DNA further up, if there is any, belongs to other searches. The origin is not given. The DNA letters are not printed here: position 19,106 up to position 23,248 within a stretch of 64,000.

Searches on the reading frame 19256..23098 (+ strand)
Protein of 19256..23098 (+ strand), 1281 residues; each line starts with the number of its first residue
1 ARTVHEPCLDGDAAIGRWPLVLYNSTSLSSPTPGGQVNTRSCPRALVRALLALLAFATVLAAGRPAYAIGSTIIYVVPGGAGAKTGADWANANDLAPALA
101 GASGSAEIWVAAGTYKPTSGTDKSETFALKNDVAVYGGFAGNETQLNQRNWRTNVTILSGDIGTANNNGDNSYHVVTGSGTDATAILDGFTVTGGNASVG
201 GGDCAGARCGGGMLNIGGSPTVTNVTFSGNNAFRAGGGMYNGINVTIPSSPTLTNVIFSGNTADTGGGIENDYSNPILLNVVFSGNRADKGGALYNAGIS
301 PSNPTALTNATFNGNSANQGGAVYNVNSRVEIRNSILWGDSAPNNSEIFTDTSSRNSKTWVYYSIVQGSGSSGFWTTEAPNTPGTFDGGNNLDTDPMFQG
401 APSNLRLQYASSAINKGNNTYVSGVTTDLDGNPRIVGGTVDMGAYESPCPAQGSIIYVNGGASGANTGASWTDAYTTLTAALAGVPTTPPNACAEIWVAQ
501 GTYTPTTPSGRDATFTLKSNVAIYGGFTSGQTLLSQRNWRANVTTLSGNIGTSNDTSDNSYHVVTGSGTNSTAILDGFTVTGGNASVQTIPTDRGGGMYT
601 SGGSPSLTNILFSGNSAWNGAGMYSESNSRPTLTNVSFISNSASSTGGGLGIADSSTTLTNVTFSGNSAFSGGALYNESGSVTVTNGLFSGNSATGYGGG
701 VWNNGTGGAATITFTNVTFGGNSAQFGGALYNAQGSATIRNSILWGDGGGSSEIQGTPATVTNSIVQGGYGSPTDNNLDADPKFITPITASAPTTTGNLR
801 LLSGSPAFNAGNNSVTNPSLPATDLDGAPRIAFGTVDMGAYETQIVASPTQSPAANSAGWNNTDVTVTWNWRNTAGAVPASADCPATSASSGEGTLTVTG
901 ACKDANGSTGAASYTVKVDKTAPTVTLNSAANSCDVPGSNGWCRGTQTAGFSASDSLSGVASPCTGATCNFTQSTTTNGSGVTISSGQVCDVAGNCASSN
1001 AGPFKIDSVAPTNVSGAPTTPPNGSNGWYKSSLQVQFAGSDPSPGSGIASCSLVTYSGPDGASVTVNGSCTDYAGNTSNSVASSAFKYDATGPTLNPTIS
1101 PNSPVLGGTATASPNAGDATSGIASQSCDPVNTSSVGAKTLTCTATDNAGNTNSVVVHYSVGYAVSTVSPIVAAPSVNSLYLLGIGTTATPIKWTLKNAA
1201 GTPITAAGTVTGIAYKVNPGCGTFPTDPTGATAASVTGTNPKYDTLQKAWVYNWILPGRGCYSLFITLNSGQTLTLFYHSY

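Call 30: search_protein_families(library=pfam, proteins=[window:19256-23098:+], max_evalue=0.001)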
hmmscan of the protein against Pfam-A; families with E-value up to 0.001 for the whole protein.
window:19256-23098:+ (1281 aa): 1 family
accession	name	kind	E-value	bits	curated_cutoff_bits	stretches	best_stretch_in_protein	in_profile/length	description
PF02415.23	Chlam_PMP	-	8e-12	44.5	20.6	0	280-296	1-18/19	Chlamydia polymorphic membrane protein (Chlamydia_PMP) repeat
